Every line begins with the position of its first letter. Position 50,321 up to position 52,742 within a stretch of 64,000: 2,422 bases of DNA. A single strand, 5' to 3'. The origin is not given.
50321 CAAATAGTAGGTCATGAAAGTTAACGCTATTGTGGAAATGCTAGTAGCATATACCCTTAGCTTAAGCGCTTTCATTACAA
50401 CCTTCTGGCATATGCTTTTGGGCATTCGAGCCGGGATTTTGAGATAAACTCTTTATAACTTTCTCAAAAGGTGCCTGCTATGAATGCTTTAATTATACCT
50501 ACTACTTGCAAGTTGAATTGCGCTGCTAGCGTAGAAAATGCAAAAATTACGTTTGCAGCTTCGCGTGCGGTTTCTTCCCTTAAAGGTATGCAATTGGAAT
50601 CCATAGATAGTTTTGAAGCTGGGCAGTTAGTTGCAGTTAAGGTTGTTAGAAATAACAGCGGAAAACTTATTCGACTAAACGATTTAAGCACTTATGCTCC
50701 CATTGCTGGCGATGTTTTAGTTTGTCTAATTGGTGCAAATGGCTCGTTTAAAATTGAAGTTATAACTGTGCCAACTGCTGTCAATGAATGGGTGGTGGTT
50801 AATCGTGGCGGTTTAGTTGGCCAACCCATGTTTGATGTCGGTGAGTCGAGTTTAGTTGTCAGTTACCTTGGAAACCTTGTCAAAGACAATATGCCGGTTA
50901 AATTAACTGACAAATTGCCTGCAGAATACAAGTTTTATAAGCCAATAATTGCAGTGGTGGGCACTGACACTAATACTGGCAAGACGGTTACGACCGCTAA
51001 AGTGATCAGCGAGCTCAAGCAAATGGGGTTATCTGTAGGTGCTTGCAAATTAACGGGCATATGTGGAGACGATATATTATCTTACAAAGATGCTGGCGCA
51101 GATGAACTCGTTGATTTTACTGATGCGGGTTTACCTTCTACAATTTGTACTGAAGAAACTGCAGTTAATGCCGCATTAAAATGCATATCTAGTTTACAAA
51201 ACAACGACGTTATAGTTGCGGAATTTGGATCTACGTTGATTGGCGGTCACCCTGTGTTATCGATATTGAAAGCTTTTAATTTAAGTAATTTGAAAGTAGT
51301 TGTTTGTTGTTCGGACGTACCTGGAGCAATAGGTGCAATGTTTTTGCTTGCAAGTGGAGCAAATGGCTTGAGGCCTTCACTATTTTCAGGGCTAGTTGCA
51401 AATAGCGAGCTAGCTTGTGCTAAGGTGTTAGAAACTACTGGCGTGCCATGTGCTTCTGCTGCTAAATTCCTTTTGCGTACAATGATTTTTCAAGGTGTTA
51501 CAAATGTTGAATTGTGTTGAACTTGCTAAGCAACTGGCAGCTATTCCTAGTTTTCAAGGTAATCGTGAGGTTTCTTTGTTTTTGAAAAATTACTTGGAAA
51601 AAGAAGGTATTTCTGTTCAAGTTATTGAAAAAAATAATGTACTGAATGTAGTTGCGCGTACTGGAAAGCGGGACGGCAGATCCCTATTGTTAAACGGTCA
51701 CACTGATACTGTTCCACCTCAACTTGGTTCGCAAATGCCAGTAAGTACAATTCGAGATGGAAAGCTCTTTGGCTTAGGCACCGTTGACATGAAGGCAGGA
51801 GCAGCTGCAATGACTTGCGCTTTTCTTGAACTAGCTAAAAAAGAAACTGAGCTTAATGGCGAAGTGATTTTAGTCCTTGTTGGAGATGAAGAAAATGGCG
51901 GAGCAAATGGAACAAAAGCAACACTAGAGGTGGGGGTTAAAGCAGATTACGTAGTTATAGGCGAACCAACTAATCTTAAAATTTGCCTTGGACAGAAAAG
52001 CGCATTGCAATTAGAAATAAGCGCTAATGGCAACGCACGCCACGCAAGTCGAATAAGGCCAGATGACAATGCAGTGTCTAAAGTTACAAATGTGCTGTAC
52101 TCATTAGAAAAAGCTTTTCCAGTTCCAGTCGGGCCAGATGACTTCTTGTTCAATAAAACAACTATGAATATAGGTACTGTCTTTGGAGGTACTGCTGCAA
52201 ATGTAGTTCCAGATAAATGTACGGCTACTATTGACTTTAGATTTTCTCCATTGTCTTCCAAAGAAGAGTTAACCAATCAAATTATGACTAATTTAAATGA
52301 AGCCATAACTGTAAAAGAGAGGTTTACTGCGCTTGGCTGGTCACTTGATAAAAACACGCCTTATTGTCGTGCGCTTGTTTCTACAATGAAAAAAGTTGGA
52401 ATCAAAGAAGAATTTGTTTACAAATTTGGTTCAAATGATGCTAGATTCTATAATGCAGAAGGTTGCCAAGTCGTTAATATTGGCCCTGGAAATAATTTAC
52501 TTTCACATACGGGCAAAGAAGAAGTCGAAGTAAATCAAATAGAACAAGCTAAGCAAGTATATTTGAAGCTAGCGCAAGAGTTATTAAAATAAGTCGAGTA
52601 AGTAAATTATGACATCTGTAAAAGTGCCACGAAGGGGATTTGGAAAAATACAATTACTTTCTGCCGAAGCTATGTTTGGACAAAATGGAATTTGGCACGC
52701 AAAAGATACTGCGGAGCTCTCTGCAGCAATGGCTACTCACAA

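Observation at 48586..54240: Divergent operons of acyltransferase, M20 deacylases, DUF1611/BioD-like ATPase and an unknown 543-aa protein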

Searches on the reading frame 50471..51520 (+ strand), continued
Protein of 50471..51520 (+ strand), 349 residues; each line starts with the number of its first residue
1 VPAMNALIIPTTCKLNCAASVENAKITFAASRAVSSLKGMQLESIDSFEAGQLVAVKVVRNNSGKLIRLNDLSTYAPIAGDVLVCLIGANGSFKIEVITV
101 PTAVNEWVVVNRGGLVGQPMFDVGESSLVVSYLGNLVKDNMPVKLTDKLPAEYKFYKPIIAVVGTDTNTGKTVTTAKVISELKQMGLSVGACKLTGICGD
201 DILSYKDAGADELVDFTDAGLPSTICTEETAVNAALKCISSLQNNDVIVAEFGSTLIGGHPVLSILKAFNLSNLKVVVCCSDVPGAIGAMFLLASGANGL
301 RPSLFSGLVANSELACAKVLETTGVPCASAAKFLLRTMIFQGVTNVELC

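Call 67: search_solved_structures(query=L005:10250-11275:+, max_evalue=1e-30, show_alignments=2)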
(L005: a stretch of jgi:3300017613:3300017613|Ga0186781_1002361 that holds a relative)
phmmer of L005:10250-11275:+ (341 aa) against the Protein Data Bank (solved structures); distinct sequences matched with E-value up to 1e-30: 23.
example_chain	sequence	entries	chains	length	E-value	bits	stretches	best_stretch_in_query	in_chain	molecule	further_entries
3l06_A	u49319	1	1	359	2.1e-98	332.7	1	6-334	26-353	N-acetylornithine carbamoyltransferase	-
3l02_A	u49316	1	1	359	7.7e-98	330.8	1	6-334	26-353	N-acetylornithine carbamoyltransferase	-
3m4n_A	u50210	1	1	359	7.7e-98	330.8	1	6-334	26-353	N-acetylornithine carbamoyltransferase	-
3kzc_A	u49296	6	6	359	1.5e-97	329.9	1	6-334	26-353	N-acetylornithine carbamoyltransferase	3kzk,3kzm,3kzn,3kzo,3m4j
3l05_A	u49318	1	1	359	1.5e-97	329.9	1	6-334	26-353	N-acetylornithine carbamoyltransferase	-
3l04_A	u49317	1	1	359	1.5e-97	329.9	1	6-334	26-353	N-acetylornithine carbamoyltransferase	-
3m5c_A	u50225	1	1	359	1.5e-97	329.9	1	6-334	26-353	N-acetylornithine carbamoyltransferase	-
3m5d_A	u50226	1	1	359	1.5e-97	329.9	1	6-334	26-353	N-acetylornithine carbamoyltransferase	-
1js1_X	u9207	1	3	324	1.8e-57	198.2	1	38-337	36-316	Transcarbamylase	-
2g7m_X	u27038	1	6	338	2.5e-57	197.7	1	38-337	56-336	putative ornithine carbamoyltransferase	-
2fg6_X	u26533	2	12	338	2.5e-57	197.7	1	38-337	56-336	putative ornithine carbamoyltransferase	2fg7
3gd5_A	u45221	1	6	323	6e-44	153.7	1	6-335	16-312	Ornithine carbamoyltransferase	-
1a1s_A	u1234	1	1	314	1.9e-40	142.2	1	6-333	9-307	ORNITHINE CARBAMOYLTRANSFERASE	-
1pvv_A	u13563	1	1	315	1.9e-40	142.2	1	6-333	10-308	Ornithine carbamoyltransferase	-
8qeu_A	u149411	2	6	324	2.7e-37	131.8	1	7-331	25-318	Ornithine transcarbamylase, chloroplastic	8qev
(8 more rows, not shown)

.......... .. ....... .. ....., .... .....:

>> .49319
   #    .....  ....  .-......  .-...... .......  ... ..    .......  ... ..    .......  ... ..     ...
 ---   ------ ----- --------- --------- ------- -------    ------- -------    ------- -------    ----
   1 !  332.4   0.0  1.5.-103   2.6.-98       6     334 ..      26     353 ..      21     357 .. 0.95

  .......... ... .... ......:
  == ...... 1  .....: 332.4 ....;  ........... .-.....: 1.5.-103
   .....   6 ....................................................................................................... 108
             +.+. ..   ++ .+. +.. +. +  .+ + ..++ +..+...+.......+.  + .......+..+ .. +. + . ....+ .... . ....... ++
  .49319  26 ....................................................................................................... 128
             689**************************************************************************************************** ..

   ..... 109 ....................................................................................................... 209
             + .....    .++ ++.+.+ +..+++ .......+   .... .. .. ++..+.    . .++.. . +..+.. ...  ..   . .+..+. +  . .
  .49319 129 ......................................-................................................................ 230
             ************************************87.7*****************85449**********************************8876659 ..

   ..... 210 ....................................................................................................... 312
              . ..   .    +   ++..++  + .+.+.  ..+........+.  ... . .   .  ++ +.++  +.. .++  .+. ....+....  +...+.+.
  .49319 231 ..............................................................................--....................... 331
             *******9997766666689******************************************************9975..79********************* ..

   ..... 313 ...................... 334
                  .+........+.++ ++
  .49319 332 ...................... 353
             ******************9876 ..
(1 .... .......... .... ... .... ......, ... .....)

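Call 71: search_solved_structures(query=A4, max_evalue=10)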
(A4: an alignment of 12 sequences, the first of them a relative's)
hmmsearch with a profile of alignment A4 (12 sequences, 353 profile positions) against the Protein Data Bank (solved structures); distinct sequences matched with E-value up to 10: 3.
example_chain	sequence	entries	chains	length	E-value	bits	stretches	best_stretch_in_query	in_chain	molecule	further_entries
4oyh_A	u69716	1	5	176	0.82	11.9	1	152-196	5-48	Molybdopterin-guanine dinucleotide biosynthesis protein B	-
1dts_A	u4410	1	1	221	1.3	11.3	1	161-193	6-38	DETHIOBIOTIN SYNTHETASE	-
1a82_A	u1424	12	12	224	1.4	11.1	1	161-193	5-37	DETHIOBIOTIN SYNTHETASE | PROTEIN (DETHIOBIOTIN SYNTHETASE) | DETHIOBIOTIN SYNTHASE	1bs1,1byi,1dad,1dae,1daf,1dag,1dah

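Call 88: search_solved_structures(query=P0084, max_evalue=10, show_alignments=1)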
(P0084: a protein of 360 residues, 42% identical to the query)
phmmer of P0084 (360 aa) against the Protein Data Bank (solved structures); distinct sequences matched with E-value up to 10: 14.
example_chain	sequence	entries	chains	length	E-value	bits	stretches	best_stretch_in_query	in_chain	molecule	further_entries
1s0i_A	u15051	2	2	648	0.19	14.1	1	152-239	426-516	trans-sialidase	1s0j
3pjq_A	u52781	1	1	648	0.19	14.1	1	152-239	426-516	Trans-sialidase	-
1mr5_A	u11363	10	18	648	0.19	14.1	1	152-239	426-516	trans-sialidase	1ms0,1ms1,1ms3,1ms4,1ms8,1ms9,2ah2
3nxs_A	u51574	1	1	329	0.21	13.9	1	148-271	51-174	LAO/AO transport system ATPase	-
1ybj_A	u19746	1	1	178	0.31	13.4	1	215-266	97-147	Hemophore HasA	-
2cn4_A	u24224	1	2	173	0.31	13.4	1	215-265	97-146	HEMOPHORE HASA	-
1b2v_A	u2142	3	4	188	0.33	13.3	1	215-266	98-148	PROTEIN (HEME-BINDING PROTEIN A) | HEME-BINDING PROTEIN A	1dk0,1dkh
2uyd_X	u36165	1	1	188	0.34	13.2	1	215-266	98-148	HEMOPHORE HASA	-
1ms5_A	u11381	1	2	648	0.35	13.2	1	152-239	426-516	trans-sialidase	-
3csl_C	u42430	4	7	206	0.39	13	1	215-266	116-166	Hemophore HasA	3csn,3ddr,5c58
1dts_A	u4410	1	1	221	0.83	12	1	159-197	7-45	DETHIOBIOTIN SYNTHETASE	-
1a82_A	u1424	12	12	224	0.92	11.8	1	159-197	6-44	DETHIOBIOTIN SYNTHETASE | PROTEIN (DETHIOBIOTIN SYNTHETASE) | DETHIOBIOTIN SYNTHASE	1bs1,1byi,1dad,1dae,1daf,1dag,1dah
3auk_A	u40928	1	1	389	1.2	11.5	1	207-277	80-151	Lipase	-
2f1r_A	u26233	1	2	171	1.3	11.3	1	156-212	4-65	molybdopterin-guanine dinucleotide biosynthesis protein B (mobB)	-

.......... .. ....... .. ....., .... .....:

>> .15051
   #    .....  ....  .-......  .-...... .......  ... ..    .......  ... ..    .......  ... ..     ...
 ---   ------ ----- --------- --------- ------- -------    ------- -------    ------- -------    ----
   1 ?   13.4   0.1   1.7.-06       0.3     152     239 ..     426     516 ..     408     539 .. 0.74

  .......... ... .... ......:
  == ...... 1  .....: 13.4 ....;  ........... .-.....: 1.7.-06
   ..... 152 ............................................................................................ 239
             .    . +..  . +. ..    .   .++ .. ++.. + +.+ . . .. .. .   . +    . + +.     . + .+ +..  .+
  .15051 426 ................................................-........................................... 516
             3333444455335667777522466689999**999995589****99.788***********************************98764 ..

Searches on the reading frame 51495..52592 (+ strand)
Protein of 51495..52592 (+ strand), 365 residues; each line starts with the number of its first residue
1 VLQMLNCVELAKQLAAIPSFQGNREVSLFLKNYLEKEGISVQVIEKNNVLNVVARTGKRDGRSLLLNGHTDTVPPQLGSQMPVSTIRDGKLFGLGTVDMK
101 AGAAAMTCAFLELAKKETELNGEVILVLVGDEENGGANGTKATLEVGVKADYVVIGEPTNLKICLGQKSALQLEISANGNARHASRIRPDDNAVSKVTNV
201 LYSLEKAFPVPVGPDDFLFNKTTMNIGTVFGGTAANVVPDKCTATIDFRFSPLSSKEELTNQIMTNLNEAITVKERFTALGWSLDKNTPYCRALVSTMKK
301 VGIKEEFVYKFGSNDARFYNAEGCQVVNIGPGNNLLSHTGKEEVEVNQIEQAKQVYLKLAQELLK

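Call 3: search_protein_families(library=pfam, proteins=[window:51495-52592:+], max_evalue=0.01)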
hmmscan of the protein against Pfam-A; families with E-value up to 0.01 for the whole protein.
window:51495-52592:+ (365 aa): 3 families
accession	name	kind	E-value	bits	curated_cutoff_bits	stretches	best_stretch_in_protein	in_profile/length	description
PF01546.33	Peptidase_M20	-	7.6e-32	111.3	24.6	1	65-361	1-205/206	Peptidase family M20/M25/M40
PF07687.19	M20_dimer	-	4e-18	65.8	21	1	166-269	2-101/107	Peptidase dimerisation domain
PF04389.22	Peptidase_M28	-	3.4e-07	30.6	21.3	1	51-145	1-78/193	Peptidase family M28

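Call 4: search_protein_families(library=ncbifam, proteins=[window:51495-52592:+], max_evalue=0.01)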
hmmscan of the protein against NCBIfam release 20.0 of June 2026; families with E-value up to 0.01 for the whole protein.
window:51495-52592:+ (365 aa): 57 families (the best 25 are shown)
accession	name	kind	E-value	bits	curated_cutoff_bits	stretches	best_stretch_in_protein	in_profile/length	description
TIGR01910.1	DapE-ArgE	subfamily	1.6e-60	205.3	217.6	1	8-353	1-371/373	ArgE/DapE family deacylase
NF006399.0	PRK08651.1-2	equivalog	6.9e-56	190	381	2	21-208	25-217/405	succinyl-diaminopimelate desuccinylase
NF009557.0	PRK13009.1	equivalog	1.6e-50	172.3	284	1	5-364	3-375/377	succinyl-diaminopimelate desuccinylase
TIGR01900.1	dapE-gram_pos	equivalog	7.2e-48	163.3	304.2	1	7-356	5-346/351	succinyl-diaminopimelate desuccinylase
NF003367.0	PRK04443.1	equivalog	9.3e-42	143.6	363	1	6-363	8-345/349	[LysW]-lysine hydrolase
NF005710.0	PRK07522.1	subfamily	1.3e-41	143.1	412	1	4-363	7-388/391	acetylornithine deacetylase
TIGR01892.1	AcOrn-deacetyl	equivalog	4.8e-41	141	297.7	1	19-356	13-361/365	acetylornithine deacetylase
TIGR01246.1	dapE_proteo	equivalog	1.1e-40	139.8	361.8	1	8-362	2-369/370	succinyl-diaminopimelate desuccinylase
NF006400.0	PRK08651.1-3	equivalog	7.1e-40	137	374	1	50-364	73-407/410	succinyl-diaminopimelate desuccinylase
NF009555.0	PRK13004.1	equivalog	8.3e-40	136.9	321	1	7-364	17-396/399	YgeY family selenium metabolism-linked hydrolase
NF006365.0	PRK08588.1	subfamily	4.9e-39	134.7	289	1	7-365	9-382/383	succinyl-diaminopimelate desuccinylase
NF003474.0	PRK05111.1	equivalog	4e-38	131.3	460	1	21-360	30-377/383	acetylornithine deacetylase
TIGR01902.1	dapE-lys-deAc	subfamily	6.8e-37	127.5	163.1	1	10-363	2-337/340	N-acetyl-ornithine/N-acetyl-lysine deacetylase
NF006402.0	PRK08651.1-5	equivalog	6.4e-35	120.8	369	1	9-359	7-363/369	succinyl-diaminopimelate desuccinylase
NF001747.0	PRK00466.1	equivalog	1.3e-34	119.5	288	1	63-363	62-342/346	N-acetyl-lysine deacetylase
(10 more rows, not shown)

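Call 77: list_cluster_members(proteins=[P0001, window:51504-52592:+, window:48586-49683:-, window:49686-50240:-])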
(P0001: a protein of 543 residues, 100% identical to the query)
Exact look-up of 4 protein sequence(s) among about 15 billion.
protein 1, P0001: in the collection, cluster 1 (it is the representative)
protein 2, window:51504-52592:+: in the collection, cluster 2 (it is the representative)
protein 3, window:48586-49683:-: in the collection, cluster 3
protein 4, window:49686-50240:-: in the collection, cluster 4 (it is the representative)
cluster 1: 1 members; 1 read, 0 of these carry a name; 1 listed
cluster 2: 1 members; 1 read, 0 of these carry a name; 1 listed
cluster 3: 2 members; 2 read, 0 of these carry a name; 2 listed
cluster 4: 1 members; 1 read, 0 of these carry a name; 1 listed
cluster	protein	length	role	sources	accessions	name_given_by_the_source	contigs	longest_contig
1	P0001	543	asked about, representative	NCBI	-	-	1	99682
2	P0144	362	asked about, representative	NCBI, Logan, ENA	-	-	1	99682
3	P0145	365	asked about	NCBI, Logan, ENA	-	-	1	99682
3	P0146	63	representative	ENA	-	-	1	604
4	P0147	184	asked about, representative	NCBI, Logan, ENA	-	-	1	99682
